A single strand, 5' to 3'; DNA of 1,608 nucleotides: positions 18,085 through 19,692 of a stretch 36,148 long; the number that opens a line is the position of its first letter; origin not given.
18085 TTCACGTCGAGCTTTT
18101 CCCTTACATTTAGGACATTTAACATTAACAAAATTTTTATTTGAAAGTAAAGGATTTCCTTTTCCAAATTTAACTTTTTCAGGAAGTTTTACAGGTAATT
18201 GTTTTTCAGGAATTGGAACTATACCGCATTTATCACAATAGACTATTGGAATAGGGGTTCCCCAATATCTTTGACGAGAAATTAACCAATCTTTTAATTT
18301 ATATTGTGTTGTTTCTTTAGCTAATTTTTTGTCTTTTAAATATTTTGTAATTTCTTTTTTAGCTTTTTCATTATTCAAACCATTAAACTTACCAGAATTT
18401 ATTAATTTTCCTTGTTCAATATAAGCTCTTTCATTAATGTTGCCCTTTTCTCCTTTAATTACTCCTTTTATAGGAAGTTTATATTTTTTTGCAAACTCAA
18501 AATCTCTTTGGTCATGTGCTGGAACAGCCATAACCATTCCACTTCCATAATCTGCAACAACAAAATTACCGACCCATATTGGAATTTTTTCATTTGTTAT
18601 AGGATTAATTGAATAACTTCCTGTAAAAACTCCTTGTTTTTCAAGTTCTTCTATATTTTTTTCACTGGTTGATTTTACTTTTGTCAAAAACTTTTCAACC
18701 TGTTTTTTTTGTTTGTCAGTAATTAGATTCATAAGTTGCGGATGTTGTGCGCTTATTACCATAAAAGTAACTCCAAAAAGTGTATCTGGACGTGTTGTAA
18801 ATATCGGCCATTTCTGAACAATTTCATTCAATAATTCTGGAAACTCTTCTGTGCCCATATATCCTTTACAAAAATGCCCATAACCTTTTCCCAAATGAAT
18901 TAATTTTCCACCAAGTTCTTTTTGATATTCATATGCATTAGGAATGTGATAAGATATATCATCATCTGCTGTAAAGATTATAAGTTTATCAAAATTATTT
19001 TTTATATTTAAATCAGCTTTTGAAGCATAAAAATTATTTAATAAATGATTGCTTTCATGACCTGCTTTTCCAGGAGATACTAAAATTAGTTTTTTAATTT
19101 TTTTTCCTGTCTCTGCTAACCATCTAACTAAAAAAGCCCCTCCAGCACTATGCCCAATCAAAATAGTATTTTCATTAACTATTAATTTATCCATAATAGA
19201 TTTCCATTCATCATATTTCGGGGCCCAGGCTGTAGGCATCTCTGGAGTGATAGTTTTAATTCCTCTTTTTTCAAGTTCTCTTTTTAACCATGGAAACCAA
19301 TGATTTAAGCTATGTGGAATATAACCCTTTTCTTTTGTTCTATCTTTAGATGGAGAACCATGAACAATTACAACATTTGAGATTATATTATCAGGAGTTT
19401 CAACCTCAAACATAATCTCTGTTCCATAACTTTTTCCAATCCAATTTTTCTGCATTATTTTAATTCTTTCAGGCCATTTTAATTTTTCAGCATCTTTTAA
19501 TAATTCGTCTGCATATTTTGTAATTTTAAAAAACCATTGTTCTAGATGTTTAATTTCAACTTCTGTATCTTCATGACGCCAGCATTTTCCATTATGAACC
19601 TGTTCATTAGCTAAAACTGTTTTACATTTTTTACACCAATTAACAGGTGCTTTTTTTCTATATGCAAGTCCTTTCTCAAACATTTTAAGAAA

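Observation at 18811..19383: LeuRS carries an in-frame RBBP9/YdeN-type serine hydrolase domain grafted next to an intact CP1 editing domain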

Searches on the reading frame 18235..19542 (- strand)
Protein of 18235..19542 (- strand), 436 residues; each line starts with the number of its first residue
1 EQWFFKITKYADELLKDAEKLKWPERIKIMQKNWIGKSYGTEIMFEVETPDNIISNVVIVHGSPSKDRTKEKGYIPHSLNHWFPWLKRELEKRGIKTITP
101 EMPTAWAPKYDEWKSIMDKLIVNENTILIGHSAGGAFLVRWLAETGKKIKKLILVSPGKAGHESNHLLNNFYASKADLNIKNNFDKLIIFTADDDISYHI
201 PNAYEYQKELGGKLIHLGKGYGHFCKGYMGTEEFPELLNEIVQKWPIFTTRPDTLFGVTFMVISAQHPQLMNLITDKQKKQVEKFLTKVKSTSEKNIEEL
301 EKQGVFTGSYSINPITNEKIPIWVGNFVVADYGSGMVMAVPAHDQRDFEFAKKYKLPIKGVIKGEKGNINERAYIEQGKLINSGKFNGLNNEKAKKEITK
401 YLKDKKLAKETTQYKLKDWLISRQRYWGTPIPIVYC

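Call 77: search_solved_structures(query=window:18235-19542:-, max_evalue=1e-10, show_alignments=2)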
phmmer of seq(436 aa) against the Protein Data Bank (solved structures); distinct sequences matched with E-value up to 1e-10: 27.
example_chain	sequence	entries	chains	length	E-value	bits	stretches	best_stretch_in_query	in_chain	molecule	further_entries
2v0c_A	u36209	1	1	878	3.3e-76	259.9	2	245-436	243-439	AMINOACYL-TRNA SYNTHETASE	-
1h3n_A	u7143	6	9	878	3.3e-76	259.9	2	245-436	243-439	LEUCYL-TRNA SYNTHETASE | AMINOACYL-TRNA SYNTHETASE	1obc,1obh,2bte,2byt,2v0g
9tjv_A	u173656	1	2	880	2e-63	217.8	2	247-434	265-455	Leucine--tRNA ligase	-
3zgz_A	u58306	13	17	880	2e-63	217.8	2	247-434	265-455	LEUCINE--TRNA LIGASE | LEUCYL-TRNA SYNTHETASE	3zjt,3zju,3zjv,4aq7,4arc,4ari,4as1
9tjw_A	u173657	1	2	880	2e-63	217.8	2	247-434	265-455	Leucine--tRNA ligase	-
5omw_A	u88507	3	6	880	9.8e-63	215.5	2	247-434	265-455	Leucine--tRNA ligase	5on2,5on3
9twr_A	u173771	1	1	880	9.9e-63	215.5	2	247-434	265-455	Leucine--tRNA ligase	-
9twt_A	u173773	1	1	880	9.9e-63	215.5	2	247-434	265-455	Leucine--tRNA ligase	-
9tws_A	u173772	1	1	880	1.2e-62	215.2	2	247-434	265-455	Leucine--tRNA ligase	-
9twv_A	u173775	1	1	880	2.6e-62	214.1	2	247-434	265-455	Leucine--tRNA ligase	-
9twu_A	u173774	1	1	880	4.9e-62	213.2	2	247-434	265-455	Leucine--tRNA ligase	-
7nua_A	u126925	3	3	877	2.7e-61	210.8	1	245-436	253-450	Leucine--tRNA ligase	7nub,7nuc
7nty_A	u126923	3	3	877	2.7e-61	210.8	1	245-436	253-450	Leucine--tRNA ligase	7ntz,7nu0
6q89_A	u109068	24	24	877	2.7e-61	210.8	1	245-436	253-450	Leucine--tRNA ligase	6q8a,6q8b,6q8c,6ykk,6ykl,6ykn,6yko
7nu1_A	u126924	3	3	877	2.7e-61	210.8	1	245-436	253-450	Leucine--tRNA ligase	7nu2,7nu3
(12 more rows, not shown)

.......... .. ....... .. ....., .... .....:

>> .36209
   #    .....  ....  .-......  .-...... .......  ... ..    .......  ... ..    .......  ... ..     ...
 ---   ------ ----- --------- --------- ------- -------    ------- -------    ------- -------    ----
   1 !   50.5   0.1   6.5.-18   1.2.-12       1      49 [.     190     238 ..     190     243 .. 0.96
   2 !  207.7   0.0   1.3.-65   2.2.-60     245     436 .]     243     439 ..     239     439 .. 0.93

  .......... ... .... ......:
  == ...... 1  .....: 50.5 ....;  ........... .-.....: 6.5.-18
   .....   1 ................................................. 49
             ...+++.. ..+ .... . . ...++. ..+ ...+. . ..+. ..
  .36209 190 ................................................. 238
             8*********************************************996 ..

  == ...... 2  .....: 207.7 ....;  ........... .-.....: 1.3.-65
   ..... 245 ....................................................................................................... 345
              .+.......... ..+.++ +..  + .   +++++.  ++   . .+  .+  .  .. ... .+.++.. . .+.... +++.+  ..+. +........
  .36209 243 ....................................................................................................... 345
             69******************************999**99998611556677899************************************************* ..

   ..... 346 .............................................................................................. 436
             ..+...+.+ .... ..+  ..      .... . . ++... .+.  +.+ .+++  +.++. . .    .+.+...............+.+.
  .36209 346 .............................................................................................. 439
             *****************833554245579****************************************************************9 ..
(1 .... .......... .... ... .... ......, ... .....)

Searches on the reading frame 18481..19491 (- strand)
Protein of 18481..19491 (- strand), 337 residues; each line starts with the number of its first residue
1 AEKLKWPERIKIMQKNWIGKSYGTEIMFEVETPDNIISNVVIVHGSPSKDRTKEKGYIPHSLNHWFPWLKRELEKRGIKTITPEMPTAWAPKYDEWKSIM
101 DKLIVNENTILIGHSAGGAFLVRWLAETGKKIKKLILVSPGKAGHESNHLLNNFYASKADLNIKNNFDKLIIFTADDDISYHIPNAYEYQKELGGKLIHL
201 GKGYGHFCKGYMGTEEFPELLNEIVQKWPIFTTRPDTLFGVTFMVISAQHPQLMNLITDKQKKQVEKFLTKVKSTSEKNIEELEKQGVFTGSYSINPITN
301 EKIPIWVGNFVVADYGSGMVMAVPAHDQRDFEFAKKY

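Call 66: find_related_loci(query=window:18481-19491:-, collection=genome_contigs, flank=3000)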
Query seq(337 aa) (337 aa) in genome_contigs; peptide patterns used: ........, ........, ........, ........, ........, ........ (x = any residue, [..] = any of these).
599 stretches matched a pattern (row limit reached: there are more); 594 encode a relative of the query (tblastn E <= 1e-3); the best 80 are kept; 80 distinct loci.
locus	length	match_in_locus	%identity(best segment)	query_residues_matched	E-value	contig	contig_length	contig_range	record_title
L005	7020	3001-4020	65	2-337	6e-140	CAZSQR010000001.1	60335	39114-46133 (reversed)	MAG TPA_asm: Candidatus Woesearchaeota archaeon isolate binchicken_co100_113 genome assembly, contig: NODE_690_length_60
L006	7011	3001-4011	52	2-337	2e-110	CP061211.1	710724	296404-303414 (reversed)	MAG: Candidatus Pacearchaeota archaeon isolate Pace33H chromosome, complete genome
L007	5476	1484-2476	42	3-337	3e-80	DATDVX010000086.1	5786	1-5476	MAG TPA_asm: Candidatus Nanoarchaeia archaeon isolate SMAG_U8095 k141_2033666, whole genome shotgun sequence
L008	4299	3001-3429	70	2-337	1e-56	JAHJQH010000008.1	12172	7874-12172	MAG: Nanoarchaeota archaeon isolate OS_PC_MetaG.mb.102 OS_PC_MetaG.mb.102_k141_25459, whole genome shotgun sequence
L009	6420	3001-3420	70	5-337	4e-55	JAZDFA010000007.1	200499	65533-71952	MAG: archaeon isolate MEGAHIT-group-0.177 k141_16485675, whole genome shotgun sequence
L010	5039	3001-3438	68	2-337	2e-55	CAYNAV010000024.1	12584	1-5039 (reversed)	MAG TPA_asm: Candidatus Woesearchaeota archaeon isolate SRP178699_co1_438 genome assembly, contig: NODE_6681_length_1258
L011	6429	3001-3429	74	2-337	6e-55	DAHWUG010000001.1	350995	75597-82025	MAG TPA_asm: Nanoarchaeota archaeon isolate clean1988 NODE_1_length_350995_cov_6.132942, whole genome shotgun sequence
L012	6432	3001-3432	68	1-337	5e-54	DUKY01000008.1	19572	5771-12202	MAG TPA_asm: Nanoarchaeota archaeon isolate UBA9966 contig_156, whole genome shotgun sequence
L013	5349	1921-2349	75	2-337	7e-53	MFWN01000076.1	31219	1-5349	MAG: Candidatus Pacearchaeota archaeon RBG_13_36_9 RBG_13_scaffold_635, whole genome shotgun sequence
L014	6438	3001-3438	75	2-337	2e-52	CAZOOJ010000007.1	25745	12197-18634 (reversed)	MAG TPA_asm: Candidatus Woesearchaeota archaeon isolate SRP067234_co1_346 genome assembly, contig: k99_415821, whole gen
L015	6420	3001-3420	72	5-337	7e-52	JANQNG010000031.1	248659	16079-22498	MAG: Candidatus Nanoarchaeia archaeon isolate PL23a_bin.67 k99_2230208, whole genome shotgun sequence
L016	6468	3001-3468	58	2-337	1e-50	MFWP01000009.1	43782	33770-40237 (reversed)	MAG: Candidatus Pacearchaeota archaeon RBG_19FT_COMBO_34_9 rbg_19ft_combo_scaffold_487, whole genome shotgun sequence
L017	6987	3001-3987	33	2-337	4e-49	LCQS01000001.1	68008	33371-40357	MAG: Parcubacteria group bacterium GW2011_GWA2_51_10 UY63_C0001, whole genome shotgun sequence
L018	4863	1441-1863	75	4-337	1e-48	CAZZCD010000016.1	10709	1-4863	MAG TPA_asm: Candidatus Woesearchaeota archaeon isolate SRP068000_co1_158 genome assembly, contig: NODE_11530_length_107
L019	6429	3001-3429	58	2-337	7e-48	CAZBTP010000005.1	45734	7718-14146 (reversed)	MAG TPA_asm: Candidatus Woesearchaeota archaeon isolate SRP178908_co1_63 genome assembly, contig: NODE_411_length_45734_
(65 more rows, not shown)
